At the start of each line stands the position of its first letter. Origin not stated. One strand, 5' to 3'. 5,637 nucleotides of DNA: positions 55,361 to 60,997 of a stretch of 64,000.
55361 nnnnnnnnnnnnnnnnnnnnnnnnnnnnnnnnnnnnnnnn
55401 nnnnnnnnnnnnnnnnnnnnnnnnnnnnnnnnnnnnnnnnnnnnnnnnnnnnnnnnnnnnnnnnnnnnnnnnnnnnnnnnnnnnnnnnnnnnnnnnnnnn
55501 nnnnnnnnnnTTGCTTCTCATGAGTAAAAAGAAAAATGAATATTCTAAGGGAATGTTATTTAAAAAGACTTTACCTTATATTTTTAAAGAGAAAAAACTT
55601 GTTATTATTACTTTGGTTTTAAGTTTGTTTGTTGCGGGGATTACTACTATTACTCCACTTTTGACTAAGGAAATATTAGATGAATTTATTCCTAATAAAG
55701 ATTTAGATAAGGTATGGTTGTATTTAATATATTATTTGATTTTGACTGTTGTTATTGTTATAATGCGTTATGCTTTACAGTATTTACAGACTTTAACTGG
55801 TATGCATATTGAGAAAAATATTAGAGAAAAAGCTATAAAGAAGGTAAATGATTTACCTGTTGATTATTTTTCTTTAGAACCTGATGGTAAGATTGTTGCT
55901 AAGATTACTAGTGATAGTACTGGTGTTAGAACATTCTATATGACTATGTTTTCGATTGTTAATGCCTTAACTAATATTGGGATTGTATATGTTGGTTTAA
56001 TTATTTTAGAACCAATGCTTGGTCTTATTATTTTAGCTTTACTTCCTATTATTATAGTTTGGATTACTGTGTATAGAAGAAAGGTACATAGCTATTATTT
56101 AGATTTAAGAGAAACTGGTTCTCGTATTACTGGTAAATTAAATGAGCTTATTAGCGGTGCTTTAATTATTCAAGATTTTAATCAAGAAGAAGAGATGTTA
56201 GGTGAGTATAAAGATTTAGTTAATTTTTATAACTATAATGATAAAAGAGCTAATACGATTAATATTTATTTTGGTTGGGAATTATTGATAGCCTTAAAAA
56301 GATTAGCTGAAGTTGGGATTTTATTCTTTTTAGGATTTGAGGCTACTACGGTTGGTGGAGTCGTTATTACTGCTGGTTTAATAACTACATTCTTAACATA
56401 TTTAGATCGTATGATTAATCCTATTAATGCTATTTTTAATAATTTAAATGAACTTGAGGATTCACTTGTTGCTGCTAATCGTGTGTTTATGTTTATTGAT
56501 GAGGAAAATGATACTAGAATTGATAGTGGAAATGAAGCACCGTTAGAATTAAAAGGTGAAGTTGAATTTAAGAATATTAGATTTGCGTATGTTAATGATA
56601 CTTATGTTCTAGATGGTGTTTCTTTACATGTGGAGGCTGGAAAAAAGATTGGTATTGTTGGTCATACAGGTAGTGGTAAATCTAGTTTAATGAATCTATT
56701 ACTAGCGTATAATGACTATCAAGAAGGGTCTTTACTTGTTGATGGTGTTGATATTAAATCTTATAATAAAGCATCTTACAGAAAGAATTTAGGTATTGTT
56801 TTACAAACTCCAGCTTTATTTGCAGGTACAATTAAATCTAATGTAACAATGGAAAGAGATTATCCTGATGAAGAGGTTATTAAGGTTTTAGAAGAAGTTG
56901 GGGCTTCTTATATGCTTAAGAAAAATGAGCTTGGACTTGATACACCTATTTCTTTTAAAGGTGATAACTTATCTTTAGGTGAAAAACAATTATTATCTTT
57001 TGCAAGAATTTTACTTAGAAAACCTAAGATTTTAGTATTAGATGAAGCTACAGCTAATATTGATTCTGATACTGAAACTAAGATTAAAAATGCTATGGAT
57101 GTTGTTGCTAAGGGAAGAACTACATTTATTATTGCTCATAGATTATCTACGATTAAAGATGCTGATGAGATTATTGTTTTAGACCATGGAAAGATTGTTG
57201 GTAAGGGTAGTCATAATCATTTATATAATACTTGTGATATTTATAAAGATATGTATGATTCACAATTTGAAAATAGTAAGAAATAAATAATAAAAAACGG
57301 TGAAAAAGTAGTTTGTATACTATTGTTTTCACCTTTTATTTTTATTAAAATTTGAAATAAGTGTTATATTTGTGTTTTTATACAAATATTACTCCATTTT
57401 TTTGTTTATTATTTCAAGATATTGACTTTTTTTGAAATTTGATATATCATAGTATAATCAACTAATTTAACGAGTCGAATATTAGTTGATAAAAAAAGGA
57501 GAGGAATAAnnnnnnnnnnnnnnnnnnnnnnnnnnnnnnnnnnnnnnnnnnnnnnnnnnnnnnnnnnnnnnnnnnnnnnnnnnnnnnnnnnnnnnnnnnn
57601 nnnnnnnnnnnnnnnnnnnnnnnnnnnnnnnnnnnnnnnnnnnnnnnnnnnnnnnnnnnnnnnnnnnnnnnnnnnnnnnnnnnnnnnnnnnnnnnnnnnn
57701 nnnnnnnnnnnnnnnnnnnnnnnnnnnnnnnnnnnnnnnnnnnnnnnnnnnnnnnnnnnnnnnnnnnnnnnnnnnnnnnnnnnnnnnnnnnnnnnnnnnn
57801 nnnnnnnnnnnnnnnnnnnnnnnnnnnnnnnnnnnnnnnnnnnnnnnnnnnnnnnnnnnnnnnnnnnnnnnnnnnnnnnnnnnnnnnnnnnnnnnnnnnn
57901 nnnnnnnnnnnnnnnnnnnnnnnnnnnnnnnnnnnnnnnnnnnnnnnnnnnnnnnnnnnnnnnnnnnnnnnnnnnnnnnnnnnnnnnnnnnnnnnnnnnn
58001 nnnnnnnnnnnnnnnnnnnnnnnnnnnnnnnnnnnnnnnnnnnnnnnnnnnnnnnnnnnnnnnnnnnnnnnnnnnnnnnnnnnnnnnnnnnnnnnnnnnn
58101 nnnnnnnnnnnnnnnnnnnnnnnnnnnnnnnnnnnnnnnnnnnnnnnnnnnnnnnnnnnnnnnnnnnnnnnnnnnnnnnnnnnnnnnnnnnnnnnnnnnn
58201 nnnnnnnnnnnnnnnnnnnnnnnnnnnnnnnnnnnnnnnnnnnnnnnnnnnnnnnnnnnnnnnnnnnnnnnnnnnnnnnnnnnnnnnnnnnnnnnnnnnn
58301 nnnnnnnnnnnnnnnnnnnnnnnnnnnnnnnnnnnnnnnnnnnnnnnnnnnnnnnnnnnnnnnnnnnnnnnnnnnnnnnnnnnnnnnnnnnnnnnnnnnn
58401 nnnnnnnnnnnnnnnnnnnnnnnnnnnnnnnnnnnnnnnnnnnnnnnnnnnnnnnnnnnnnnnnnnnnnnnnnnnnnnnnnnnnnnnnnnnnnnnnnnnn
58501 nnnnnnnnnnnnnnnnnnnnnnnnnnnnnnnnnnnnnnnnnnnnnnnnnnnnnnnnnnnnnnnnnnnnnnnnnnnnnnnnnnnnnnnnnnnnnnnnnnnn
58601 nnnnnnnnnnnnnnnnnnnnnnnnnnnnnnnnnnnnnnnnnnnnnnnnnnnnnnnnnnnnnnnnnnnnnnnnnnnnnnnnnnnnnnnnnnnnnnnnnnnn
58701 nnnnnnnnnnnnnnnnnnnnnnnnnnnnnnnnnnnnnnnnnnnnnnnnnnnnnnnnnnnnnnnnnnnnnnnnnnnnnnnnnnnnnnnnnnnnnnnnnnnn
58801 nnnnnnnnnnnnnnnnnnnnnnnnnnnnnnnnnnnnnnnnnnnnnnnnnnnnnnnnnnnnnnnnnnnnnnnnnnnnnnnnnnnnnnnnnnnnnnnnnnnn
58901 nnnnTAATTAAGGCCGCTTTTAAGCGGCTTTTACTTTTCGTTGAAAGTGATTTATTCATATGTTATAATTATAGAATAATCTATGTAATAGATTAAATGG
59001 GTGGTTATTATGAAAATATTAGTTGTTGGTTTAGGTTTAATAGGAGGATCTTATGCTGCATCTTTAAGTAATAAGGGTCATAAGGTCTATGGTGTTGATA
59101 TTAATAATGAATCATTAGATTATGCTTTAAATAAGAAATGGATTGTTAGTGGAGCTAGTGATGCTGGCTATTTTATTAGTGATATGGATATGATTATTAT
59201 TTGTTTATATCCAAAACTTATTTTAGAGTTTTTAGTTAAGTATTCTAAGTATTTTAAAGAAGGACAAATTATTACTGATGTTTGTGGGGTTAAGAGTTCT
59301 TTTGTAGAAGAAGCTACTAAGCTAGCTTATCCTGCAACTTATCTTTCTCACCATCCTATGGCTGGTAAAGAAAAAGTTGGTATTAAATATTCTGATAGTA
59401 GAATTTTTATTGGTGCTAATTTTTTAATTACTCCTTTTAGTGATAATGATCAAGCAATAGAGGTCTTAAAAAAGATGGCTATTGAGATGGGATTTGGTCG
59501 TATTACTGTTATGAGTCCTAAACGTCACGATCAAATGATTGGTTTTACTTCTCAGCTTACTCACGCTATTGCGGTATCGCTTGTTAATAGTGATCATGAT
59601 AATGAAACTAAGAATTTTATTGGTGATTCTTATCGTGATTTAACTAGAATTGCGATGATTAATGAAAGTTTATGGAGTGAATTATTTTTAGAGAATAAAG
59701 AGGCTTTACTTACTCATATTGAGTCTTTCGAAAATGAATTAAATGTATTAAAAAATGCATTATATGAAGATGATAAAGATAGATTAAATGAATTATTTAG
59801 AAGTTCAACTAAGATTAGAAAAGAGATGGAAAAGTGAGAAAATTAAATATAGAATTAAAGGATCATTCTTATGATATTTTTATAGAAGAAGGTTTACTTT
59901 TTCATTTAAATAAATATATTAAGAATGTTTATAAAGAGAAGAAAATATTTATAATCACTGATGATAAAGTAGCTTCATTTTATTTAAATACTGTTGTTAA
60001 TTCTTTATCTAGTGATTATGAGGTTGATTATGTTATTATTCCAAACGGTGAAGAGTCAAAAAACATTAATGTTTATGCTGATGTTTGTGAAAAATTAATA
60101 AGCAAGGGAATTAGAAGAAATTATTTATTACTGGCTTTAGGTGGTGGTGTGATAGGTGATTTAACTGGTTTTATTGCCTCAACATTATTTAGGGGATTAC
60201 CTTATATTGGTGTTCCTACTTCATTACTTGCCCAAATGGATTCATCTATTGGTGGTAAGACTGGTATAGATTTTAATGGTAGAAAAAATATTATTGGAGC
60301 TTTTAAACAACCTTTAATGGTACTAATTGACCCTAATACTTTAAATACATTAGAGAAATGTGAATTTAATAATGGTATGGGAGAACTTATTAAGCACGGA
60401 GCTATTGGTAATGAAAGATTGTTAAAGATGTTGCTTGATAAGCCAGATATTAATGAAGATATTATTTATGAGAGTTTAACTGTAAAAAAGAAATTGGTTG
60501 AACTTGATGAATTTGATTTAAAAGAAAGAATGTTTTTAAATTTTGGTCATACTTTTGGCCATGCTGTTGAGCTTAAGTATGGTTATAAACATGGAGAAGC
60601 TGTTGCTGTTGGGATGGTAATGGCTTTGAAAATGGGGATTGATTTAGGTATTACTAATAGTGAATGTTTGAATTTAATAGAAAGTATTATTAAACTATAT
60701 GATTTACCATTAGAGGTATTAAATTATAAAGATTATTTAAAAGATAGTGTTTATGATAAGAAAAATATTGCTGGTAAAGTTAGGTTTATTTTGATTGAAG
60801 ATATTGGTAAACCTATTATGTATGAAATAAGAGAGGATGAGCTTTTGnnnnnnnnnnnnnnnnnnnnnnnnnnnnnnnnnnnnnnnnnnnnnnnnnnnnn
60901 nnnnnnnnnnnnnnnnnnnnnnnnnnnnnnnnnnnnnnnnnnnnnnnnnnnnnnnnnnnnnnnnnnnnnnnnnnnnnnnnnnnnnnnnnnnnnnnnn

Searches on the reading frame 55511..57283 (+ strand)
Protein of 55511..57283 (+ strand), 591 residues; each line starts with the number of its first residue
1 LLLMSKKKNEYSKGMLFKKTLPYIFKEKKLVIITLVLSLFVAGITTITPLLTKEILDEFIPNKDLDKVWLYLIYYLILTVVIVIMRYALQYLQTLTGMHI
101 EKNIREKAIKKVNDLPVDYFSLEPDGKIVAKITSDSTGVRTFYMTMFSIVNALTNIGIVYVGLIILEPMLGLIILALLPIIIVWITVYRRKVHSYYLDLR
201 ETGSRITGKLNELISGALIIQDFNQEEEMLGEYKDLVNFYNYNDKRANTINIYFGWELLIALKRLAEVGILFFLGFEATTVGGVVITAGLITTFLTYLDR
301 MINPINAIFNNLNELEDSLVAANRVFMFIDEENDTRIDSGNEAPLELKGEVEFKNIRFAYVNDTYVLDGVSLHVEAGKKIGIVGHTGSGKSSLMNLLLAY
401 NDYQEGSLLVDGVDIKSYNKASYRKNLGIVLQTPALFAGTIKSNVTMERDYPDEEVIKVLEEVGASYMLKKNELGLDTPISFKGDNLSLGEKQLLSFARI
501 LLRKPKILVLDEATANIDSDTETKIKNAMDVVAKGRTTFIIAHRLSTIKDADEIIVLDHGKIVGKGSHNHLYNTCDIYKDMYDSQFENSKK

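Call 85: search_protein_families(library=pfam, proteins=[window:55511-57283:+], max_evalue=0.00001)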
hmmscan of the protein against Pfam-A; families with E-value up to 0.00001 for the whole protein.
window:55511-57283:+ (591 aa): 3 families
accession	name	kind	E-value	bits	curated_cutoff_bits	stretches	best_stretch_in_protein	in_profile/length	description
PF00664.28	ABC_membrane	-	2.8e-30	106.4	28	1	31-299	1-268/274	ABC transporter transmembrane region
PF00005.33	ABC_tran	-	5.1e-29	102.1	25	1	367-515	1-137/137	ABC transporter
PF02463.25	SMC_N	-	1.2e-06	28.5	40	0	482-557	132-211/220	RecF/RecN/SMC N terminal domain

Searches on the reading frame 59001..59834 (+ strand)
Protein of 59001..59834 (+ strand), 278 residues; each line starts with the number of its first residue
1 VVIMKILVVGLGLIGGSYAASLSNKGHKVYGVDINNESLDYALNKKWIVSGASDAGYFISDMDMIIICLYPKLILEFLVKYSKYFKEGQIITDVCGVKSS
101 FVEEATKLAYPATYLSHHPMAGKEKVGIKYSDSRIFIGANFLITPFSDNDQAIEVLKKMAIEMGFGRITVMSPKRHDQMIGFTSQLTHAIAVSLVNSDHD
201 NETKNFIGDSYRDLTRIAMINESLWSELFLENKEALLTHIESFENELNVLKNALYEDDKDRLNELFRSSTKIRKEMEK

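Call 85: search_protein_families(library=pfam, proteins=[window:59001-59834:+], max_evalue=0.00001)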
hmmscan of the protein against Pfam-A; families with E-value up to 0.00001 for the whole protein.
window:59001-59834:+ (278 aa): 4 families
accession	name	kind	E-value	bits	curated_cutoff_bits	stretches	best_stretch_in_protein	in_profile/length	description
PF02153.23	PDH_N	-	1.1e-21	77.4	26.5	1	19-163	2-148/154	Prephenate dehydrogenase, nucleotide-binding domain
PF20463.3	PDH_C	-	1.6e-20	73.8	22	1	172-267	1-101/102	Prephenate dehydrogenase, dimerization domain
PF03446.21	NAD_binding_2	-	6.3e-08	33.2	21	1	5-103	1-101/161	NAD binding domain of 6-phosphogluconate dehydrogenase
PF03721.20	UDPG_MGDP_dh_N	-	1.1e-06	28.8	27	1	4-41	1-38/187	UDP-glucose/GDP-mannose dehydrogenase family, NAD binding domain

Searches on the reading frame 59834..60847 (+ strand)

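Call 85: search_protein_families(library=pfam, proteins=[window:59834-60847:+], max_evalue=0.00001)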
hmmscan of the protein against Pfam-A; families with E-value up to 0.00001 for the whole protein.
window:59834-60847:+ (338 aa): 3 families
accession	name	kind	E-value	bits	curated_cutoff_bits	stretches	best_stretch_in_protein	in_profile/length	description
PF01761.26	DHQ_synthase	-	2.8e-42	143.4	24.2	1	67-179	2-114/115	3-dehydroquinate synthase N-terminal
PF24621.2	DHQS_C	-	8.5e-32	110.5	27.6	1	181-311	1-144/144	3-dehydroquinate synthase C-terminal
PF13685.12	Fe-ADH_2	-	2.9e-10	40.8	28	1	17-169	2-144/149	Iron-containing alcohol dehydrogenase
